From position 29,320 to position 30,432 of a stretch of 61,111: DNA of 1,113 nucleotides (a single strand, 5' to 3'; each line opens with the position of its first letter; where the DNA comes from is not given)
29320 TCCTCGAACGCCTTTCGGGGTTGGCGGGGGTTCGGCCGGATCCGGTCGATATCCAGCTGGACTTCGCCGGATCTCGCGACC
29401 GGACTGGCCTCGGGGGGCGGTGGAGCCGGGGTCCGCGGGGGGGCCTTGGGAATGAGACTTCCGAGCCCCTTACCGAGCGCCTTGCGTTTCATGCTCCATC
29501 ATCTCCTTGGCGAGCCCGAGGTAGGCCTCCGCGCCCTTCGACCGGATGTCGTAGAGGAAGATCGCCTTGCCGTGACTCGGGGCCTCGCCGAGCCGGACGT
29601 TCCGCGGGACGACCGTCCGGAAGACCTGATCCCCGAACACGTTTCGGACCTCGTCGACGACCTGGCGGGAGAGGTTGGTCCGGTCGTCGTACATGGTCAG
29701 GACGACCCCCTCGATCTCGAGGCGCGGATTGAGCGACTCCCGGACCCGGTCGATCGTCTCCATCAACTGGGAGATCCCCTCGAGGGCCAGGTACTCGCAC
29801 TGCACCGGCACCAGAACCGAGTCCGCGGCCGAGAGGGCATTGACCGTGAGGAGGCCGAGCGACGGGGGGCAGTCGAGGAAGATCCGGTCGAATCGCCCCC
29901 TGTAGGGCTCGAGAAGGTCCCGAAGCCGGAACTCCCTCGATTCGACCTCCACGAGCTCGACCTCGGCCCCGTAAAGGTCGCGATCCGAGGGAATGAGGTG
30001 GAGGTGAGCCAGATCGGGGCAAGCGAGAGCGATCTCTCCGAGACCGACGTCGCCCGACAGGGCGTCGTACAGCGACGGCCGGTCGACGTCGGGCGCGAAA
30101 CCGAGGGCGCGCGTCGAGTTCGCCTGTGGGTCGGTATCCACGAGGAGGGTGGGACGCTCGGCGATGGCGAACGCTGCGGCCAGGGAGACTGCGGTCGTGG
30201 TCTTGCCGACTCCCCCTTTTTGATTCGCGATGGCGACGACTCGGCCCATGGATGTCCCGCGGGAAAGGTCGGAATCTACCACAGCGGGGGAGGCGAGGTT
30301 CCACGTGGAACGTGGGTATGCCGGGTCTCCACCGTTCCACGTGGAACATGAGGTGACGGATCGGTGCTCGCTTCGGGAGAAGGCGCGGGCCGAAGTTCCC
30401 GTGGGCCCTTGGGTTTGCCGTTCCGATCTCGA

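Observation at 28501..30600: Four copies of a 20-bp palindrome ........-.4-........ bracket the parAB operon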

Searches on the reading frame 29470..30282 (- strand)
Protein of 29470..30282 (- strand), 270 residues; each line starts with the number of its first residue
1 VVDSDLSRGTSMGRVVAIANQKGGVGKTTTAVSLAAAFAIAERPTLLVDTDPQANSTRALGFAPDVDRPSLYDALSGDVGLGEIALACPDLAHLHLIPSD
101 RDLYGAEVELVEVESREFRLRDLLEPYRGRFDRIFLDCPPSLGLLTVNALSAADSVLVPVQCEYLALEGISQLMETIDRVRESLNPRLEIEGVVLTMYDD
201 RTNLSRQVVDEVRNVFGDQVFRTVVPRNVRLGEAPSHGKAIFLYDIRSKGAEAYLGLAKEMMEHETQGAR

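Call 6: search_protein_families(library=pfam, proteins=[window:29470-30282:-], max_evalue=0.01)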
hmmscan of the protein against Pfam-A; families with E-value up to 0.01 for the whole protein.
window:29470-30282:- (270 aa): 7 families
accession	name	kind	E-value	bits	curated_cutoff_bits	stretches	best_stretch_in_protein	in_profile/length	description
PF13614.12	AAA_31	-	2.4e-56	190.9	27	1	14-190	2-177/177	AAA domain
PF01656.29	CbiA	-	1.9e-28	99.4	25.4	1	16-239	1-123/125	CobQ/CobB/MinD/ParA nucleotide binding domain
PF00142.24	Fer4_NifH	-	2e-08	34.5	25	1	21-60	7-46/271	4Fe-4S iron sulfur cluster binding proteins, NifH/frxC family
PF09140.17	MipZ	-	3.4e-08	33.6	20.7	1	15-51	2-38/262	ATPase MipZ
PF10609.15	ParA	-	2.6e-06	27.5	27.1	1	14-51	4-41/246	NUBPL iron-transfer P-loop NTPase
PF02374.21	ArsA_ATPase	-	4.9e-06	26.4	24.3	1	21-55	8-42/305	Anion-transporting ATPase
PF06564.18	CBP_BcsQ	-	1.8e-05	24.9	21.3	1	15-163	3-148/234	Cellulose biosynthesis protein BcsQ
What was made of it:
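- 29470..30249 (-): parA. Pfam AAA_31 and CbiA (call 6).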
